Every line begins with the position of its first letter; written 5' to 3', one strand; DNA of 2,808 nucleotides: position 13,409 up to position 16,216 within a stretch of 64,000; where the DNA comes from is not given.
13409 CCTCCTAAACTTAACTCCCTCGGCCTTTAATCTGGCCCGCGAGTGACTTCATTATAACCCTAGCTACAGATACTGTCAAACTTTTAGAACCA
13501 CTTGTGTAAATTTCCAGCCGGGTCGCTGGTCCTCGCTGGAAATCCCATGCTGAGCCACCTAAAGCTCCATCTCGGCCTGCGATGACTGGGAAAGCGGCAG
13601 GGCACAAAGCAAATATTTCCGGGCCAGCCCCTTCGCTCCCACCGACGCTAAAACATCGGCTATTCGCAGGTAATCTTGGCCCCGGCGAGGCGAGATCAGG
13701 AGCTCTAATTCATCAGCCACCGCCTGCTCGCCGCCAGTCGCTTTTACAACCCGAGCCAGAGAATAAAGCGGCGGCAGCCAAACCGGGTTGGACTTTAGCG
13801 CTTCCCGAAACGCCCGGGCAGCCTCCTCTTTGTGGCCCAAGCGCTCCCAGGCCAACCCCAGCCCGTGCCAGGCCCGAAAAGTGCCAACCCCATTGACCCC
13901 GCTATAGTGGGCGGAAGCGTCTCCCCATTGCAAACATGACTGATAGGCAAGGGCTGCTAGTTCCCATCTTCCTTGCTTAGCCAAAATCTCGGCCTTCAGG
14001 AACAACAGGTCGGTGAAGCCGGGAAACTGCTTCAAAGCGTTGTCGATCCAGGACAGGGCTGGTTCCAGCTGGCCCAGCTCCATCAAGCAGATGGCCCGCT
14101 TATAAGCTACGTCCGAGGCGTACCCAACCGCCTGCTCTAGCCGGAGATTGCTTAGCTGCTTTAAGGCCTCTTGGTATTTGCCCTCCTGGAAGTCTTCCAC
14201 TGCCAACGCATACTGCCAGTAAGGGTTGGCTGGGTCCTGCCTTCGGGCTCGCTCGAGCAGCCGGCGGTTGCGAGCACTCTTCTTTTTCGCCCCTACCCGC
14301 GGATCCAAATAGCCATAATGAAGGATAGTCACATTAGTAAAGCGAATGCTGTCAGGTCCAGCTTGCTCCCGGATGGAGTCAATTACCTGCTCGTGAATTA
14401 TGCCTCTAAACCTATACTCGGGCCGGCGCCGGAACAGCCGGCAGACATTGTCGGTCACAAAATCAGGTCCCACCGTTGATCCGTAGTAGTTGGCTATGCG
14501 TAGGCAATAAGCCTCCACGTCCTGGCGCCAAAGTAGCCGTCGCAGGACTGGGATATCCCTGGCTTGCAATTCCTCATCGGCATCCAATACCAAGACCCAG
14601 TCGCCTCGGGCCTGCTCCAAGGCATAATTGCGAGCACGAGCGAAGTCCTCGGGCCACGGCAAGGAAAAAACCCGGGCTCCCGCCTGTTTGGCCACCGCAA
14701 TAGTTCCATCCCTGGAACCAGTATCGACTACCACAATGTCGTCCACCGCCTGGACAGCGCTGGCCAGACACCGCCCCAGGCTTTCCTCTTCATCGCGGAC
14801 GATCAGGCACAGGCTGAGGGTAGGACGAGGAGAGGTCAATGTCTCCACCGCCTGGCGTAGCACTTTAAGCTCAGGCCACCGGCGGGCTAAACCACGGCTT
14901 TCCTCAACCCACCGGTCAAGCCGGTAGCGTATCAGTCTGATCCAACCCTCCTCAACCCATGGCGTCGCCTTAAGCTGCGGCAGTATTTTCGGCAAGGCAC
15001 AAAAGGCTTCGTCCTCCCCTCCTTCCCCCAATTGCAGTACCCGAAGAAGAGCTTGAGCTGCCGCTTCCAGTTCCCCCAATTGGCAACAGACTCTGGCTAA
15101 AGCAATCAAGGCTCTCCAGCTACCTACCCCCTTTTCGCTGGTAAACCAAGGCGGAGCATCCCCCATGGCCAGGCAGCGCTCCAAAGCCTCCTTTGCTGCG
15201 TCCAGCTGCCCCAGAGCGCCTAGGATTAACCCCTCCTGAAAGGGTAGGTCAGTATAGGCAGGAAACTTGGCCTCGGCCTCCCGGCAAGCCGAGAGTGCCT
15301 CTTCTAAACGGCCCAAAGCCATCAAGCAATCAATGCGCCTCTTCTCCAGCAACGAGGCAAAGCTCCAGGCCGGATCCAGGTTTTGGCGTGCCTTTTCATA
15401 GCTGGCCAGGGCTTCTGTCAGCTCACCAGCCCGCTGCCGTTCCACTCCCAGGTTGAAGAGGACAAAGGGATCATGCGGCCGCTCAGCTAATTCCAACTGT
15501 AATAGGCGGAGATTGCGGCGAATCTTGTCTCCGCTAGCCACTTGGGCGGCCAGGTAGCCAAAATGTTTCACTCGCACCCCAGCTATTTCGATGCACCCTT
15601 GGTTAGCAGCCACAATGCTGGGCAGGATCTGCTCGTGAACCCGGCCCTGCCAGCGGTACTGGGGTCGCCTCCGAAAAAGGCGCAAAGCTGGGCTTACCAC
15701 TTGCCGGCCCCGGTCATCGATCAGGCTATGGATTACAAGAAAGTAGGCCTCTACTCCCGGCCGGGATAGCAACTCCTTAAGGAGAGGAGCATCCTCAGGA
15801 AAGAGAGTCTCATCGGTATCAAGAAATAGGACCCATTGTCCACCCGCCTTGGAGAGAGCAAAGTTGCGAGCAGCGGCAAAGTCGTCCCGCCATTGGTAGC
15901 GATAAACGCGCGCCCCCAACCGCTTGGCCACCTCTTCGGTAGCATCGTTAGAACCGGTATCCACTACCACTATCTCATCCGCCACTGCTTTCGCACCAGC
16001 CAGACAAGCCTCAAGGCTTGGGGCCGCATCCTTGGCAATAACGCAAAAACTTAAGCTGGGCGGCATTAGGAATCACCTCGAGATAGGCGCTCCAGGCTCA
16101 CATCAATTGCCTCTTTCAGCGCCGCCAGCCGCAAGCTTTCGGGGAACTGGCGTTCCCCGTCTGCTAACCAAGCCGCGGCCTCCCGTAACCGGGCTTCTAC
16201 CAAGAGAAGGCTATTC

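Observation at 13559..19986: Operon of two paralogous repeat proteins followed by two giant GT2-TPR glycosyltransferases (three GT2 domains in total)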

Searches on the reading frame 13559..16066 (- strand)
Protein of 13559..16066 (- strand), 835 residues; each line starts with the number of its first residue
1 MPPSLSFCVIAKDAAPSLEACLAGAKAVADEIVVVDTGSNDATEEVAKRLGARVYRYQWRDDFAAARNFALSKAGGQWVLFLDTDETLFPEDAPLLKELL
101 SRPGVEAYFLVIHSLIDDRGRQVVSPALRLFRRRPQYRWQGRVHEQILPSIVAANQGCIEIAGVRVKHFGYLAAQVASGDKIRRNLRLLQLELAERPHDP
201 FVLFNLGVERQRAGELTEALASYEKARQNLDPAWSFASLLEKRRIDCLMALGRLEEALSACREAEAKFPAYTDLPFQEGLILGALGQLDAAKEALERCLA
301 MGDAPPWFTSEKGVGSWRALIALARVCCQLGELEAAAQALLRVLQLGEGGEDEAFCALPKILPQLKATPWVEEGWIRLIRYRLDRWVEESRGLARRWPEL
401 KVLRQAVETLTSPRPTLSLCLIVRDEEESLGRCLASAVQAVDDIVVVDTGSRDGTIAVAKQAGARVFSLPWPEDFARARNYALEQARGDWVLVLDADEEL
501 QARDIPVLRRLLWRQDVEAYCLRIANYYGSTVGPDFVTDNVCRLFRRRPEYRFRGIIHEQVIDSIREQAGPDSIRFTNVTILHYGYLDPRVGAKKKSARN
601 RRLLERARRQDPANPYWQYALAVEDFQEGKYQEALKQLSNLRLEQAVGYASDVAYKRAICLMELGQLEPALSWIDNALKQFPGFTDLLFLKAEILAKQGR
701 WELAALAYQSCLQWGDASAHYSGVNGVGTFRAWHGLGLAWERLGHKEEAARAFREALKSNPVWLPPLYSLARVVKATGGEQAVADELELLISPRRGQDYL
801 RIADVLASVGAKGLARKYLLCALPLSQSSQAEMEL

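Call 3: search_protein_families(library=pfam, proteins=[window:13559-16066:-], max_evalue=0.01)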
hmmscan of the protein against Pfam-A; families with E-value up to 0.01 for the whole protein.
window:13559-16066:- (835 aa): 24 families
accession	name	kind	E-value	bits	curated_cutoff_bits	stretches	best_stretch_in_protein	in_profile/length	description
PF00535.33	Glycos_transf_2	-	1.3e-43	149.3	23.3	2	418-533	1-124/168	Glycosyl transferase family 2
PF07719.23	TPR_2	-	1.1e-25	88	27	1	731-761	2-32/34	Tetratricopeptide repeat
PF00515.34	TPR_1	-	1.9e-20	72.2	27.8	1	731-761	2-32/34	Tetratricopeptide repeat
PF13432.12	TPR_16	-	6.9e-17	62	32.7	3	277-349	2-63/65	Tetratricopeptide repeat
PF13704.12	Glyco_tranf_2_4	-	7.8e-17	62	27.5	2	424-501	1-85/98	Glycosyl transferase family 2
PF13428.12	TPR_14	-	1.9e-14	53.2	23.5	0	654-694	4-44/44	Tetratricopeptide repeat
PF14559.12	TPR_19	-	4.1e-12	46.7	25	1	661-705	1-45/68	Tetratricopeptide repeat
PF13181.12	TPR_8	-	1.4e-11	44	25.7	0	731-761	2-32/34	Tetratricopeptide repeat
PF13424.12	TPR_12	-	5.7e-10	39.7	30.1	1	690-758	8-73/77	Tetratricopeptide repeat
PF14561.12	TPR_20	-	8.1e-07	29.7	25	1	600-662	7-68/90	Tetratricopeptide repeat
PF13371.12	TPR_9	-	2e-06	28.1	35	0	252-302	9-59/73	Tetratricopeptide repeat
PF13174.12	TPR_6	-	2.5e-06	28.2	26.3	0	732-761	2-31/33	Tetratricopeptide repeat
PF23914.1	TPR_CcmH_CycH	-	5.9e-06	26.6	42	0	590-639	96-145/158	Cytochrome c-type biogenesis protein H TPR domain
PF12895.13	ANAPC3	-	9.6e-06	26.2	27.2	0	654-709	26-80/82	Anaphase-promoting complex, cyclosome, subunit 3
PF25064.1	ARM_TT21_5th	-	1.3e-05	25.9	27.8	0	590-650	47-107/117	TT21 fifth ARM repeats domain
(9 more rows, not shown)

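Call 4: search_protein_families(library=ncbifam, proteins=[window:13559-16066:-], max_evalue=0.01)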
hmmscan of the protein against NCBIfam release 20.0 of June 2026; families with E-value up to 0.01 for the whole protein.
window:13559-16066:- (835 aa): 35 families (the best 25 are shown)
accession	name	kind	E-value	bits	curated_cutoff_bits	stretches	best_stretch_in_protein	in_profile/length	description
TIGR04195.1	S_glycosyl_SunS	equivalog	1.1e-38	133.2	350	2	411-627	53-265/421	SunS family peptide S-glycosyltransferase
TIGR03965.1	mycofact_glyco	equivalog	3.4e-19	69.1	280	2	387-519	47-186/467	mycofactocin biosynthesis glycosyltransferase MftF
TIGR04283.1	glyco_like_mftF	equivalog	1.2e-18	67.5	182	2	422-524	6-109/221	TIGR04283 family arsenosugar biosynthesis glycosyltransferase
NF010496.0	PRK13915.1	equivalog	3.3e-16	59.2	262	2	386-468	8-90/307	glucosyl-3-phosphoglycerate synthase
TIGR04182.1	glyco_TIGR04182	equivalog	3e-14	53.1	325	2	30-100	28-97/293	S-layer glycoprotein N-glycosyltransferase AglJ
NF040959.1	MamA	equivalog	3.9e-13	49.3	200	3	182-301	53-168/204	magnetosome protein MamA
NF041875.1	EPS_EpsD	equivalog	7.4e-13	48.6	370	2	31-88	32-92/325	exopolysaccharide biosynthesis glycosyltransferase EpsD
NF007482.0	PRK10073.1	equivalog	8e-11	41.5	423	2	18-91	21-101/334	glycosyltransferase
NF041391.1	DPhHxTase_Halo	equivalog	9.8e-11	41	375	2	426-508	6-89/213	dolichyl-phosphate hexose transferase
TIGR02552.1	LcrH_SycD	equivalog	1.4e-10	41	104.8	1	618-723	21-124/136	SycD/LcrH family type III secretion system chaperone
NF058614.1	PPMAGASynPpgS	equivalog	2.7e-10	40.1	370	2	426-514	11-103/226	polyprenyl-phospho-N-acetylgalactosaminyl synthase PpgS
NF050819.1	PolSacchBiosHfsG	equivalog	4.8e-10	39.1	500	2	9-97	18-111/302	polysaccharide biosynthesis protein HfsG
TIGR02917.1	PEP_TPR_lipo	equivalog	2.2e-09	35.8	312.2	1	654-713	162-221/899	XrtA/PEP-CTERM system TPR-repeat protein PrsT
NF047683.1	TeichurnBiosyTuaG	equivalog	3.6e-09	36.6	400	1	31-92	37-103/252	teichuronic acid biosynthesis protein TuaG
NF033762.1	social_mot_Tgl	equivalog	4.7e-09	36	225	1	618-764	34-170/252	social motility TPR repeat lipoprotein Tgl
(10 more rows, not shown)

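Call 24: search_protein_families(library=phrogs, proteins=[window:13559-16066:-], max_evalue=0.01)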
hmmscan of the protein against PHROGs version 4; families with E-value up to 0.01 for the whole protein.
window:13559-16066:- (835 aa): 6 families
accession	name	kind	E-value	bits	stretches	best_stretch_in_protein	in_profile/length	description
phrog_13126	-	moron, auxiliary metabolic gene and host takeover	2.6e-63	215.6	2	8-343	6-335/394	beta-1,4-glycosyltransferase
phrog_841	-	moron, auxiliary metabolic gene and host takeover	3.7e-07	30.9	0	25-85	30-96/309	GtrB-like O-antigen conversion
phrog_2456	-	moron, auxiliary metabolic gene and host takeover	9.6e-05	23.1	0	425-497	13-87/239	glycosyltransferase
phrog_9549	-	moron, auxiliary metabolic gene and host takeover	0.00074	20.5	0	20-93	21-100/221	glycosyltransferase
phrog_37334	-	unknown function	0.0016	19.4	0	66-102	65-101/213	-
phrog_14775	-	moron, auxiliary metabolic gene and host takeover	0.0024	18.5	0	477-509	52-84/203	glycosyltransferase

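Call 52: search_solved_structures(query=window:13559-16066:-, max_evalue=0.001)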
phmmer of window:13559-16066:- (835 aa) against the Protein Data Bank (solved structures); distinct sequences matched with E-value up to 0.001: 12.
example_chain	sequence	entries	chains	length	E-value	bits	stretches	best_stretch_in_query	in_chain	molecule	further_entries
22ao_A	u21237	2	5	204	2.8e-31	111.6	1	2-194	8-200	GmaR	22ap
7msn_A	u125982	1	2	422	3.8e-18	68.2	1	412-699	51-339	SPbeta prophage-derived glycosyltransferase SunS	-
7msp_A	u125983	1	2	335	5.7e-18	67.6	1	412-638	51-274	SPbeta prophage-derived glycosyltransferase SunS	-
7msk_A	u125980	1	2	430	8.2e-17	63.8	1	411-624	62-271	Glyco_trans_2-like domain-containing protein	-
7x9r_A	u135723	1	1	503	1.9e-13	52.7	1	141-299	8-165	Glycosyl transferase family 2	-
2pl2_A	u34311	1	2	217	1.1e-07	33.6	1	185-306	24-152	Hypothetical conserved protein TTC0263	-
8bu0_A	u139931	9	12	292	2.3e-07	32.6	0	606-826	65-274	Consensus tetratricopeptide repeat protein | Crystal structure of an 8-repeat consensus TPR superhelix with Zinc. | Monomer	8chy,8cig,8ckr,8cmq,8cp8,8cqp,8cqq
8ch0_A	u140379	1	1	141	0.00019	22.9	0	727-774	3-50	Consensus tetratricopeptide repeat protein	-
9qhc_A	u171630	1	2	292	0.00029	22.3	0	605-826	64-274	Engineered tetratricopeptide repeat protein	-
9gzg_A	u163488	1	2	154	0.00046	21.6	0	701-761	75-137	Engineered CTPR protein with glutamic acids for conductivity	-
7y4i_A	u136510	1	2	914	0.00057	21.3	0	201-302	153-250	Probable UDP-N-acetylglucosamine--peptide N-acetylglucosaminyltransferase SPINDLY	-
8dtf_A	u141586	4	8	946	0.00067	21.1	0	201-302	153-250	Probable UDP-N-acetylglucosamine--peptide N-acetylglucosaminyltransferase SPINDLY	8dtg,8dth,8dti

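Call 56: search_solved_structures(query=window:13559-16066:-, max_evalue=1e-12, show_alignments=2)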
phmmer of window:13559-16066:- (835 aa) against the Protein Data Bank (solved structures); distinct sequences matched with E-value up to 1e-12: 5.
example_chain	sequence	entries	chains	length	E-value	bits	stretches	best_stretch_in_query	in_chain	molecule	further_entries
22ao_A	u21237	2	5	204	2.8e-31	111.6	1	2-194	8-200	GmaR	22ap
7msn_A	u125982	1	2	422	3.8e-18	68.2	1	412-699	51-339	SPbeta prophage-derived glycosyltransferase SunS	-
7msp_A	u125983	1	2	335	5.7e-18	67.6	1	412-638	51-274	SPbeta prophage-derived glycosyltransferase SunS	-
7msk_A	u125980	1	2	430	8.2e-17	63.8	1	411-624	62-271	Glyco_trans_2-like domain-containing protein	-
7x9r_A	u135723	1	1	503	1.9e-13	52.7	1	141-299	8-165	Glycosyl transferase family 2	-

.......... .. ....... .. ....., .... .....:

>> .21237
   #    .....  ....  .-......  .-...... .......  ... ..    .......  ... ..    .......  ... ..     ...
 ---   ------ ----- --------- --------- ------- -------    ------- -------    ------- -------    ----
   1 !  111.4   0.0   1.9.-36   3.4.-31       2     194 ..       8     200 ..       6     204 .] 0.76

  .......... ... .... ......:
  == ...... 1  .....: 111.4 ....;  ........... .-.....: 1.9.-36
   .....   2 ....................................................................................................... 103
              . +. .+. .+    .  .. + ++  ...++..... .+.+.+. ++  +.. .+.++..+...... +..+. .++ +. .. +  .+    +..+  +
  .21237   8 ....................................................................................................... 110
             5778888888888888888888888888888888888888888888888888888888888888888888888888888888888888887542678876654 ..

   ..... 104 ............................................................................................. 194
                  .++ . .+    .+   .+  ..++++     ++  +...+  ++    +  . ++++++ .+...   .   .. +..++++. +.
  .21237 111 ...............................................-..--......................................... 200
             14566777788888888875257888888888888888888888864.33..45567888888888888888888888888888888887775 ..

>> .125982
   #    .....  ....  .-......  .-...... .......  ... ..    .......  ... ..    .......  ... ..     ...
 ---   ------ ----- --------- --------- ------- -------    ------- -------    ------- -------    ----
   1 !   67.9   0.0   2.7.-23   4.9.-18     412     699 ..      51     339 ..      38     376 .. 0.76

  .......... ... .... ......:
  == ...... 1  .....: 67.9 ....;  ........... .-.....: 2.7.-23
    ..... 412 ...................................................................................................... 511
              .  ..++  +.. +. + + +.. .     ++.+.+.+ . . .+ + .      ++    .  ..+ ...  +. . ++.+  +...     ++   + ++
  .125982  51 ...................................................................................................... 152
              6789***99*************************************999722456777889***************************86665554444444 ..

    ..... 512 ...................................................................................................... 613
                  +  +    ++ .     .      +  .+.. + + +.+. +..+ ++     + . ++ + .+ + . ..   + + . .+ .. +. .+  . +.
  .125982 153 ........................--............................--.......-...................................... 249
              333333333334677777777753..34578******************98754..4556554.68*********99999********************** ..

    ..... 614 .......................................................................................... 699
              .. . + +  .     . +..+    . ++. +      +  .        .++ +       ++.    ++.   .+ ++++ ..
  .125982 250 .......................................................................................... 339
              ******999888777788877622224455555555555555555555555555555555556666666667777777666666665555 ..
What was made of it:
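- Closest known: SunS/ThuS family peptide S-glycosyltransferases. Same: They are GT2 with a C-terminal helical TPR-like domain, homologous over about 210-290 residues (calls 4, 52, 56), and they act directly on a peptide acceptor.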
